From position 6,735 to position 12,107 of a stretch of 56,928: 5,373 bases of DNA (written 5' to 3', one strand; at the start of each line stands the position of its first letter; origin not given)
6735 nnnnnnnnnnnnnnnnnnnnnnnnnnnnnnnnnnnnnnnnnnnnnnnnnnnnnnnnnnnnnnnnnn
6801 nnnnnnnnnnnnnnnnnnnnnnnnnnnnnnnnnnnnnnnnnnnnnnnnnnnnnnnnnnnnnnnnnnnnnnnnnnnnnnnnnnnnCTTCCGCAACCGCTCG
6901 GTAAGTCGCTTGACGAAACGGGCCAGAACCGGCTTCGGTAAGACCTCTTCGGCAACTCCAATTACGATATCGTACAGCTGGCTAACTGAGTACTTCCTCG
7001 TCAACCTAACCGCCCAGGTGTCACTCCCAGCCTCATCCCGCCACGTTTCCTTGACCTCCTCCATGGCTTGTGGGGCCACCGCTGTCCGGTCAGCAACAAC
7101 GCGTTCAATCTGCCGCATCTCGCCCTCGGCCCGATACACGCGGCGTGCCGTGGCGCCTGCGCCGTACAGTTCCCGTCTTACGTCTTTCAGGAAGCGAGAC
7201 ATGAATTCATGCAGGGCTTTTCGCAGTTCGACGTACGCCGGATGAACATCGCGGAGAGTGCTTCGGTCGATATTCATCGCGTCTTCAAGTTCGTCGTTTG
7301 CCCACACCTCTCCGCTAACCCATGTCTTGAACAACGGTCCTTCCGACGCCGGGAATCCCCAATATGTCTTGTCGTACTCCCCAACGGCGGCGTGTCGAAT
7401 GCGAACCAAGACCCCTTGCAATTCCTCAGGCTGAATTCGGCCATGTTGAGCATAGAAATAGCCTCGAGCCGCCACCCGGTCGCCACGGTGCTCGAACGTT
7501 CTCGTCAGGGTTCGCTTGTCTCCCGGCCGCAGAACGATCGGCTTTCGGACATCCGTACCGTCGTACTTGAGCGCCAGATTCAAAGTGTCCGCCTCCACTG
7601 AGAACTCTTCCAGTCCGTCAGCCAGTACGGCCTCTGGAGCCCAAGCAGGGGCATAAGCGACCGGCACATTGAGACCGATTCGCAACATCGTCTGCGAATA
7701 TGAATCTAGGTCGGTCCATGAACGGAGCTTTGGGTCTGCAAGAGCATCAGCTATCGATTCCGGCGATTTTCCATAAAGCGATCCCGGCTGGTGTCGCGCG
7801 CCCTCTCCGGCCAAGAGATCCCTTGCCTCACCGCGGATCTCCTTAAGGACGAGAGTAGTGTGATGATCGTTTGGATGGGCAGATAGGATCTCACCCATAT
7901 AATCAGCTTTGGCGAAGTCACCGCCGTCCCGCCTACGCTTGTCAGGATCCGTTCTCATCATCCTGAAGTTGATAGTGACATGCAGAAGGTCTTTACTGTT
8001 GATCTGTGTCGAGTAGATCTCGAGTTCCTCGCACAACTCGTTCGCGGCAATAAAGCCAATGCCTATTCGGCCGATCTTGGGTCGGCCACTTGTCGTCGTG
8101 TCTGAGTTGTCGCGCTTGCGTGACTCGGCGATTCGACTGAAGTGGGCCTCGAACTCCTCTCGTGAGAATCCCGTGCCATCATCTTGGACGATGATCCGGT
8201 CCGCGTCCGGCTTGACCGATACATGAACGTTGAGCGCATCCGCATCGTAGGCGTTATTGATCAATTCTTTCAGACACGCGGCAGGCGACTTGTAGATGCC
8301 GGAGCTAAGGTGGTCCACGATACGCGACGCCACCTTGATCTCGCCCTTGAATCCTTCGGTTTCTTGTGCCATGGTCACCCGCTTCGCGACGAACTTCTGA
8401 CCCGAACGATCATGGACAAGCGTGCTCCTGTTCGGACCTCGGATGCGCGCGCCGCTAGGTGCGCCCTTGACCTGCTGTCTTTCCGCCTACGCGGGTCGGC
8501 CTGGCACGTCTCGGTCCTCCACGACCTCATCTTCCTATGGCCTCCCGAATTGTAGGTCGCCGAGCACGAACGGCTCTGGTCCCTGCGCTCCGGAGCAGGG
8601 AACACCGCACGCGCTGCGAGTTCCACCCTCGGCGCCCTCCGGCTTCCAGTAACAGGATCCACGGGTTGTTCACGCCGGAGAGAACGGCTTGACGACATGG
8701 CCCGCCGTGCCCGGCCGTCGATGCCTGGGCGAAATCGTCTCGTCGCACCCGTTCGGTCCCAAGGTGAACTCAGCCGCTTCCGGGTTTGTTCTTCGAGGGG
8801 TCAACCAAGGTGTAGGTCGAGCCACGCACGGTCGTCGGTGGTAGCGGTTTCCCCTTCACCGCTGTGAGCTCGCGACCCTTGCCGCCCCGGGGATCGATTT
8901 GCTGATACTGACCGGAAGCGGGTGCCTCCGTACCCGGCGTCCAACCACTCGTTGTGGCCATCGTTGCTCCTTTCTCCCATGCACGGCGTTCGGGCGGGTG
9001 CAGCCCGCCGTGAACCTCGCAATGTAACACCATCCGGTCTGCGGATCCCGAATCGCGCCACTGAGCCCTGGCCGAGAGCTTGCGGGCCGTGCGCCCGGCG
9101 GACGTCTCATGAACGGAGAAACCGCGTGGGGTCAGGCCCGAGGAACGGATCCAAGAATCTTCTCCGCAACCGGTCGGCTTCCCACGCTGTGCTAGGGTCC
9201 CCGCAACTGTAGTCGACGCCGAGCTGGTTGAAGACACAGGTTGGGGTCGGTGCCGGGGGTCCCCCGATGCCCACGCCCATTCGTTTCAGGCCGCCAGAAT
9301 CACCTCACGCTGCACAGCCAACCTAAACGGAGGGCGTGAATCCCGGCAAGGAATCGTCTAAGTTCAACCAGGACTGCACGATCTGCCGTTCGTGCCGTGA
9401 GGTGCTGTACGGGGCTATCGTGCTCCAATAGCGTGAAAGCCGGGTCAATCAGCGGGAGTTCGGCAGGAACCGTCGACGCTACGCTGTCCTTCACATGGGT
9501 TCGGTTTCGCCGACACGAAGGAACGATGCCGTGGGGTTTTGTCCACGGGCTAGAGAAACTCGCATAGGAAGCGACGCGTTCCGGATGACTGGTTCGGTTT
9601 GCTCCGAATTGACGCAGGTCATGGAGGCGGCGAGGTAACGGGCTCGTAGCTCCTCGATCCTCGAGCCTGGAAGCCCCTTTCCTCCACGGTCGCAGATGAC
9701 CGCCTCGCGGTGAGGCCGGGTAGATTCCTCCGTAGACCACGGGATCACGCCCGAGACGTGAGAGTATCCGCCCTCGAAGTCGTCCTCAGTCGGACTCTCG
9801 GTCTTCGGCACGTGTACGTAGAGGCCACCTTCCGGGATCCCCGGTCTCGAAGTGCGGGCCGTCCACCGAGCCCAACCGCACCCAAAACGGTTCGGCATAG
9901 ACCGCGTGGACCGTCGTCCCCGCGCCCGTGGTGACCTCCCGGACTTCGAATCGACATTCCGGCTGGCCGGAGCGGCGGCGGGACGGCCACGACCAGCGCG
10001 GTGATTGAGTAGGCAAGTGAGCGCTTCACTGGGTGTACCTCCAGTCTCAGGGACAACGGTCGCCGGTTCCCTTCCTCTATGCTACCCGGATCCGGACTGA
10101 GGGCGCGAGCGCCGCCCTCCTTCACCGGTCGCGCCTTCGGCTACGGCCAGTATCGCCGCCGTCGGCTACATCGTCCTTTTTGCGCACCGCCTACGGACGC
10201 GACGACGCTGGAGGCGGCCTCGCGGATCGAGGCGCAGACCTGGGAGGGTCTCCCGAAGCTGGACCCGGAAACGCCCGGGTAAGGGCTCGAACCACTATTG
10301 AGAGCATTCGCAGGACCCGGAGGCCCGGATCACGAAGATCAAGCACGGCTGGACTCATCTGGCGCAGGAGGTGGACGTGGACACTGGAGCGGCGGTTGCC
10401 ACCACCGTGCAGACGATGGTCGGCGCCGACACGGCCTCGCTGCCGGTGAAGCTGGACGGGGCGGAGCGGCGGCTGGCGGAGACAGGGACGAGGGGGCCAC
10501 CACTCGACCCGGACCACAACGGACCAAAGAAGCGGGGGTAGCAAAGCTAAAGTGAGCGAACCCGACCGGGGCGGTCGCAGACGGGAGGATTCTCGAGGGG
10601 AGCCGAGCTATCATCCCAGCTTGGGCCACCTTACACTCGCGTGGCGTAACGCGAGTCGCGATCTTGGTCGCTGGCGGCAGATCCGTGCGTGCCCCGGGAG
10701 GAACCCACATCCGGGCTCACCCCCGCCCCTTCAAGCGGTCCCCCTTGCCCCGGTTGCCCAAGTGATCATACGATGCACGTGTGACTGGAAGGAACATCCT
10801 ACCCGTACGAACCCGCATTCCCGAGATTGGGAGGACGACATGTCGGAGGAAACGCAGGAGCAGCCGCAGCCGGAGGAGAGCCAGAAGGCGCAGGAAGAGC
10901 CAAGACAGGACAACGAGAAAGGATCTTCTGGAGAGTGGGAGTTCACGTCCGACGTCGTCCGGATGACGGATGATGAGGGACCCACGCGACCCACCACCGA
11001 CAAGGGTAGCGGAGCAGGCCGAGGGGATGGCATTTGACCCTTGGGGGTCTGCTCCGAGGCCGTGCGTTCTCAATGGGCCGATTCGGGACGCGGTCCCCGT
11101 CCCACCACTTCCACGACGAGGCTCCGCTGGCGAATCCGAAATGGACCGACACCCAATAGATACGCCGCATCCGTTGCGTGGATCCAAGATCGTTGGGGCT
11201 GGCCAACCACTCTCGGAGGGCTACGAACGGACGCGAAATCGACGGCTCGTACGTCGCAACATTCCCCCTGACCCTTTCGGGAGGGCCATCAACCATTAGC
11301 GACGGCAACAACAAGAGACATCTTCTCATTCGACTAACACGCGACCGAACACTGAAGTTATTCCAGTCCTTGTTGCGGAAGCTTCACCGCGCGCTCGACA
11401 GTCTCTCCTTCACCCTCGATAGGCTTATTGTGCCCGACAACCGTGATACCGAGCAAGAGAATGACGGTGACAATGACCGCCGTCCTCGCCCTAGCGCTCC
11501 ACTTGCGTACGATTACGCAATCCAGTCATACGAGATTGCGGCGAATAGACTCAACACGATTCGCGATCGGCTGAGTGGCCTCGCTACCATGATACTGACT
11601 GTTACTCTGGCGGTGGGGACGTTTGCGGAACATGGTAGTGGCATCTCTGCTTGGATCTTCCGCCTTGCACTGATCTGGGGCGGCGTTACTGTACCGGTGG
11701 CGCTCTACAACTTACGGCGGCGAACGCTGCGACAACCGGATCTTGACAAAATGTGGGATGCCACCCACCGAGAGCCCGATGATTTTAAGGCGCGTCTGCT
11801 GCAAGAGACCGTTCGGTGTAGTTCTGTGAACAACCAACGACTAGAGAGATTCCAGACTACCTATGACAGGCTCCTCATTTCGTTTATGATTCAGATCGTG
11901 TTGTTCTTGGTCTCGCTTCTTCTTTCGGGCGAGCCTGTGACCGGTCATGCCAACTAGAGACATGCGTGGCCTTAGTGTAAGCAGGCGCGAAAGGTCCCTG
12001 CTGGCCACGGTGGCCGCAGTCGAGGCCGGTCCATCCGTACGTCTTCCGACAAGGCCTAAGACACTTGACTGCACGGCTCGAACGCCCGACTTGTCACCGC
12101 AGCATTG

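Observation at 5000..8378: Overlap-coupled GHKL-ATPase / orphan protein / beta-class DNA methyltransferase operon: candidate uncharacterised methylation-linked defence module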

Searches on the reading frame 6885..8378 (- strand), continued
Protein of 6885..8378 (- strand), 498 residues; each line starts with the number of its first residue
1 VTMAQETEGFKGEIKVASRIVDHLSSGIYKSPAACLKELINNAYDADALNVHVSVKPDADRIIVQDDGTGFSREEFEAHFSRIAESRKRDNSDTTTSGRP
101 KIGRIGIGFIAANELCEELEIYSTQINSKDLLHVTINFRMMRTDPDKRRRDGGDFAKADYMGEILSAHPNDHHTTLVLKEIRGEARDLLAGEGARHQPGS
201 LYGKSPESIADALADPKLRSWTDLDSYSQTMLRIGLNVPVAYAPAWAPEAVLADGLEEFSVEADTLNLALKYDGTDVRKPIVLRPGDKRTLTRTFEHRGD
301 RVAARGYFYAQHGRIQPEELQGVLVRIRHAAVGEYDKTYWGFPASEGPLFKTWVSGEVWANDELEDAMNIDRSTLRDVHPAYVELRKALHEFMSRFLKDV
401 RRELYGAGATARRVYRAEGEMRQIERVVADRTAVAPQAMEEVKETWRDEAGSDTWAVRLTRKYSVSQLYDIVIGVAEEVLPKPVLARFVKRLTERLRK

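Call 97: search_protein_families(library=padloc, proteins=[L101:12776-17692:+, L018:1554-4625:+, L018:4630-5511:+, L100:3253-4263:+, L100:4346-4981:+, L100:2687-3253:+, L061:5222-7321:+, L063:4362-5495:+, L037:7457-8512:-, L051:3121-4929:-], max_evalue=0.00001)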
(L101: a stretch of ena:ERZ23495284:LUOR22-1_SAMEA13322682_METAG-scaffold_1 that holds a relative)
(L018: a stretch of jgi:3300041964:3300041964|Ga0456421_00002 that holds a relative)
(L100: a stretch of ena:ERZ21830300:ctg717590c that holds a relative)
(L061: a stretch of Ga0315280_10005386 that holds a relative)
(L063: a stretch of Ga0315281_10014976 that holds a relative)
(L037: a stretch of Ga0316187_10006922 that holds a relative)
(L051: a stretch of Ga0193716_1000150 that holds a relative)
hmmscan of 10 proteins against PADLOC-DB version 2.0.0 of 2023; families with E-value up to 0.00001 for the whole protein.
L101:12776-17692:+ (1638 aa): 0 families

L018:1554-4625:+ (1023 aa): 29 families (the best 25 are shown)
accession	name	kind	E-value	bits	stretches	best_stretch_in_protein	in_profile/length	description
PDLC00633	ZorD1|ZorD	-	2.9e-129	430.7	1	461-996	361-886/908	"SWI2/SNF2 helicase, Mrr-like nuclease"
PDLC02842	DpdE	-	1.1e-127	425.4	1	529-995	687-1151/1176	DpdE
PDLC02849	DpdE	-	4.1e-113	377.2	1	535-999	393-837/857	DpdE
PDLC02850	DpdE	-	4.2e-112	374.1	1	528-1013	788-1259/1282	DpdE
PDLC00632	ZorD1|ZorD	-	4.2e-107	357.4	1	543-999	593-1085/1101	"SWI2/SNF2 helicase, Mrr-like nuclease"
PDLC00629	ZorD1|ZorD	-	1.5e-106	355.5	1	537-997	476-957/1012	"SWI2/SNF2 helicase, Mrr-like nuclease"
PDLC02845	DpdE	-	1.9e-104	348.6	1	537-1011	837-1288/1293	DpdE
PDLC00631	ZorD1|ZorD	-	4.7e-103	343.8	1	543-995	441-910/1071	"SWI2/SNF2 helicase, Mrr-like nuclease"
PDLC00634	ZorD1|ZorD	-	7.2e-102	339.9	1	537-1005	488-979/1208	"SWI2/SNF2 helicase, Mrr-like nuclease"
PDLC02851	DpdE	-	2e-92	308.6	1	525-1000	579-1040/1055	DpdE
PDLC00627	ZorD1|ZorD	-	7.7e-74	247.2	2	645-967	605-957/1006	"SWI2/SNF2 helicase, Mrr-like nuclease"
PDLC02848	DpdE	-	5e-73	244.4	1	527-886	339-687/856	DpdE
PDLC02854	DpdE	-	8.8e-73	243.6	2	648-997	703-1064/1083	DpdE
PDLC00628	ZorD1|ZorD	-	1.6e-71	239.4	1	543-973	512-945/1171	"SWI2/SNF2 helicase, Mrr-like nuclease"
PDLC00630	ZorD1|ZorD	-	5.6e-45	152.1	1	648-967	269-615/817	"SWI2/SNF2 helicase, Mrr-like nuclease"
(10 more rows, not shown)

L018:4630-5511:+ (293 aa): 1 family
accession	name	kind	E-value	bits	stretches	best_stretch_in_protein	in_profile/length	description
PDLC05053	PDC-S62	-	6.8e-07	26.2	0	37-88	11-60/566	-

L100:3253-4263:+ (336 aa): 83 families (the best 25 are shown)
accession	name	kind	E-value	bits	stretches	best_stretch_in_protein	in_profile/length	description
PDLC04177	HEC-01A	-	3.7e-131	435.8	2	119-336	175-393/393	-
PDLC04175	HEC-01A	-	4.6e-51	172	2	114-334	138-361/363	-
PDLC04183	HEC-01A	-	4.4e-45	152.4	2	115-334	178-401/402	-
PDLC04178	HEC-01A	-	1.8e-40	137.3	2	119-310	162-358/399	-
PDLC04182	HEC-01A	-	3.8e-35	119.6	1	128-331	192-400/406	-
PDLC04176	HEC-01A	-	1.2e-33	115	1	122-333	158-367/371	-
PDLC04184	HEC-01A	-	1.2e-32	111.5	2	115-291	206-399/464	-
PDLC02980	AriA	-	5.7e-32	109.9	2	129-284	169-304/304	-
PDLC04174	HEC-01A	-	1.5e-26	91.2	1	102-333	24-260/264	-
PDLC04393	PDC-M07A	-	2.6e-26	90.6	2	154-300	216-372/435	-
PDLC04389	PDC-M07A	-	4.6e-25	86.5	2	156-330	221-422/443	-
PDLC04391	PDC-M07A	-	4.6e-25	86.5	2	154-331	207-401/412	-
PDLC04144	HEC-01B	-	1.2e-23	81.8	1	133-330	187-388/395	-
PDLC04392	PDC-M07A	-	1.8e-23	81.3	2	154-296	214-365/432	-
PDLC04135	mad3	-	4.2e-20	70.6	2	122-329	163-372/374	mads_3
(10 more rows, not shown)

L100:4346-4981:+ (211 aa): 0 families

L100:2687-3253:+ (188 aa): 0 families

L061:5222-7321:+ (699 aa): 16 families
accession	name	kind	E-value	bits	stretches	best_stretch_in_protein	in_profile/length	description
PDLC02707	PbeA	-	4.4e-198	658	1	3-682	2-668/672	PbeA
PDLC02704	PbeA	-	5.9e-176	584.9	1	3-682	1-681/682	PbeA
PDLC02706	PbeA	-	6.9e-115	383.2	2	229-683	262-712/722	PbeA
PDLC02703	PbeA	-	9.8e-106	352.8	2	3-461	1-461/626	PbeA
PDLC02705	PbeA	-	1.5e-71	239.5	1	12-682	10-677/691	PbeA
PDLC03658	mREase_IV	-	1.8e-15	53.7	1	344-444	312-408/953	Type IV methyl-directed restriction enzyme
PDLC03597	REase_MTase_IIG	-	7.8e-13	44.9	1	580-637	547-604/1646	Type IIG restriction enzyme-methyltransferase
PDLC03659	mREase_IV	-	3.2e-11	39.8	0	363-449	328-414/945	Type IV methyl-directed restriction enzyme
PDLC03049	REase_I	-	6e-11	39.1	1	372-444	287-359/807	Type I restriction enzyme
PDLC02864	DpdF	-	1.8e-07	28.3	1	510-627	212-327/610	DpdF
PDLC01770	Cas3g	-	3.9e-07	26.9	0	517-637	235-349/733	-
PDLC03051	REase_MTase_I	-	8.5e-07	24.4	0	580-646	552-618/1591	Type I restriction enzyme-methyltransferase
PDLC02861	DpdF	-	1.7e-06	24.7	0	509-627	217-332/611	DpdF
PDLC01252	Cas3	-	6.4e-06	23.8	1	513-637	179-297/324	CAS-I; effector_G3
PDLC02193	PLD_Helicase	-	8.9e-06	22.1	0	19-205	13-177/905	-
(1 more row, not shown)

L063:4362-5495:+ (377 aa): 0 families

L037:7457-8512:- (351 aa): 7 families
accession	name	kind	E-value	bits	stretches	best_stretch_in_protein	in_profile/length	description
PDLC02662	DndC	-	2.4e-57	193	1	25-297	8-299/481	DndC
PDLC02661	DndC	-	1.1e-54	184.2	1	26-297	5-295/468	DndC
PDLC02659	DndC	-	2.6e-33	113.6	2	45-223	30-210/586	DndC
PDLC02660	DndC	-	2.6e-33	113.6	2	45-223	30-210/586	DndC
PDLC03333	MTase_II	-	3e-32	109.9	2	45-223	44-224/544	Type II methyltransferase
PDLC02782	SspD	-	3.1e-13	48.1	1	47-170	3-115/277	SspD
PDLC02510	BrxP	-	8.4e-12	42.1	1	28-258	121-318/779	BrxP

L051:3121-4929:- (602 aa): 1 family
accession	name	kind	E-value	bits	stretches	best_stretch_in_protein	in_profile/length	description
PDLC02811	DpdB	-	5.4e-09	33.3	1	236-362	16-132/370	DpdB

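Call 98: search_protein_families(library=padloc, proteins=[L061:2418-4019:+, L061:4023-5045:+, L104:1578-3209:+, L104:3206-4174:+, L051:583-2208:+, L051:2212-3072:+, L061:1188-1847:-, L104:5408-6283:+], max_evalue=0.01)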
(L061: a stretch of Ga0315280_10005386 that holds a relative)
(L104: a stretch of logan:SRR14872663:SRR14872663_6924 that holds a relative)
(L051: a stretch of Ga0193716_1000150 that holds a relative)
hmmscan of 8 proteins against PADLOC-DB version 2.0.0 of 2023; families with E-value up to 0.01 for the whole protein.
L061:2418-4019:+ (533 aa): 3 families
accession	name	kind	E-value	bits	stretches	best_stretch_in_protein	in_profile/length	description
PDLC03419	REase_II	-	1.4e-13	48.1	1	21-132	11-123/695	Type II restriction enzyme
PDLC03485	REase_II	-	1.8e-11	41.2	1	21-123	12-110/611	Type II restriction enzyme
PDLC03966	TmtA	-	4e-05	19.6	1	24-127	32-137/1655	-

L061:4023-5045:+ (340 aa): 0 families

L104:1578-3209:+ (543 aa): 2 families
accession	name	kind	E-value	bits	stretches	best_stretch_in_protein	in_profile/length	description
PDLC03419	REase_II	-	3e-17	60.2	1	25-155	9-140/695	Type II restriction enzyme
PDLC03485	REase_II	-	3.7e-15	53.4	1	27-167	12-146/611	Type II restriction enzyme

L104:3206-4174:+ (322 aa): 0 families

L051:583-2208:+ (541 aa): 5 families
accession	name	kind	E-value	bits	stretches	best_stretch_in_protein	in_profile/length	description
PDLC03419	REase_II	-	1e-14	51.9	1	24-138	9-125/695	Type II restriction enzyme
PDLC03485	REase_II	-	3e-13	47.1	1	27-193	13-170/611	Type II restriction enzyme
PDLC03966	TmtA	-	0.0002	17.2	1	34-144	37-147/1655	-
PDLC03965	TmtA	-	0.0022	14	1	44-134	35-116/1370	-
PDLC03968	TmtA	-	0.0023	13.6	1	19-133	54-159/1486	-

L051:2212-3072:+ (286 aa): 1 family
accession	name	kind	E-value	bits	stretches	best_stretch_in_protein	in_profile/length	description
PDLC00168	HamA1|HamA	-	0.0035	14.8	1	135-214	173-246/312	DUF1837 domain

L061:1188-1847:- (219 aa): 0 families

L104:5408-6283:+ (291 aa): 7 families
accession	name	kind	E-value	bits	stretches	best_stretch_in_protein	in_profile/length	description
PDLC04946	PDC-S18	-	6e-89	296.6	1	2-290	22-323/365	-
PDLC04945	PDC-S18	-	9.7e-61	203.7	1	1-287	1-301/302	-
PDLC04944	PDC-S18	-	1.8e-10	38.7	1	6-206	7-210/307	-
PDLC04909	PDC-S11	-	1.5e-08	32.6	1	1-73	1-79/347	-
PDLC04915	PDC-S11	-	2.5e-08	31.6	1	1-75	1-81/379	-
PDLC04916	PDC-S11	-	2.5e-06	24.8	1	3-91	7-94/358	-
PDLC04913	PDC-S11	-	8.9e-05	19.7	1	8-75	13-81/375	-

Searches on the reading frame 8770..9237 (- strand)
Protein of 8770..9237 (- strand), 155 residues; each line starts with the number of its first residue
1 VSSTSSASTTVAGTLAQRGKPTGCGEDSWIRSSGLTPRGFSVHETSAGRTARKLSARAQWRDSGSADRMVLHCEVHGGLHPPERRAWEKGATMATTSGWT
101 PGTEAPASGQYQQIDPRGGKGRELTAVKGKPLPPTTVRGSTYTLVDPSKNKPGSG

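Call 44: search_protein_families(library=pfam, proteins=[window:8770-9237:-], max_evalue=0.001)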
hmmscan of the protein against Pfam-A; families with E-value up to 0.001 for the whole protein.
window:8770-9237:- (155 aa): 0 families

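Call 105: search_protein_families(library=pfam, proteins=[window:8770-9237:-], max_evalue=0.1)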
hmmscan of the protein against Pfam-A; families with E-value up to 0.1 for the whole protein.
window:8770-9237:- (155 aa): 1 family
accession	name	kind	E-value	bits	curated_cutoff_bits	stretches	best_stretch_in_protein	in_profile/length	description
PF14168.11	YjzC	-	0.021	15.6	25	1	93-136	1-47/55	YjzC-like protein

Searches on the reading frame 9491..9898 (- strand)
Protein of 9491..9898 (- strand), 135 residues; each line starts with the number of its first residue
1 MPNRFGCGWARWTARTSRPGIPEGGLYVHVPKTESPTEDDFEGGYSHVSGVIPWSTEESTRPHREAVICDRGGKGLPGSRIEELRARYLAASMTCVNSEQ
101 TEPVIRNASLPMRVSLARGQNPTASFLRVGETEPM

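Call 105: search_protein_families(library=pfam, proteins=[window:9491-9898:-], max_evalue=0.1)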
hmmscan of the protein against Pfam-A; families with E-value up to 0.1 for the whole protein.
window:9491-9898:- (135 aa): 1 family
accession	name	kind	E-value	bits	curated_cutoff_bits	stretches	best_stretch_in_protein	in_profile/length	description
PF05812.17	Herpes_BLRF2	-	0.013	16.1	25.8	1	57-123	34-99/119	Herpesvirus BLRF2 protein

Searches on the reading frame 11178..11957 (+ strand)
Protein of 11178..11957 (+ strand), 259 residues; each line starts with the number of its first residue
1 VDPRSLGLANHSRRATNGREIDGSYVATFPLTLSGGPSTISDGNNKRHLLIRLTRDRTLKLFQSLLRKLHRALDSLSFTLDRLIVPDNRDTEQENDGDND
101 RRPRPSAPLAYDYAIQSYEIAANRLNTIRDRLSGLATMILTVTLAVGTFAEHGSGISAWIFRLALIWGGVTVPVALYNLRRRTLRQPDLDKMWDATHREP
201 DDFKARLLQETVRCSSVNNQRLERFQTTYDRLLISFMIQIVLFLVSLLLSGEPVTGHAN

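Call 43: search_protein_families(library=padloc, proteins=[window:11178-11957:+], max_evalue=0.001)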
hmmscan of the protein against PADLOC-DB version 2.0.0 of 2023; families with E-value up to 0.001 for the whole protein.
window:11178-11957:+ (259 aa): 0 families

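Call 44: search_protein_families(library=pfam, proteins=[window:11178-11957:+], max_evalue=0.001)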
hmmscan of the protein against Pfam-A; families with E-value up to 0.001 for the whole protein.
window:11178-11957:+ (259 aa): 0 families

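Call 105: search_protein_families(library=pfam, proteins=[window:11178-11957:+], max_evalue=0.1)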
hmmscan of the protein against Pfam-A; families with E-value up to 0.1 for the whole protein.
window:11178-11957:+ (259 aa): 2 families
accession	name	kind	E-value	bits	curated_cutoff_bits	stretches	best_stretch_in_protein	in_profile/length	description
PF03706.18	LPG_synthase_TM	-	0.004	17.1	33.4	1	128-248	114-224/302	Lysylphosphatidylglycerol synthase TM region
PF11139.14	SfLAP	-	0.04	13.8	35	1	135-193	39-101/213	Sap, sulfolipid-1-addressing protein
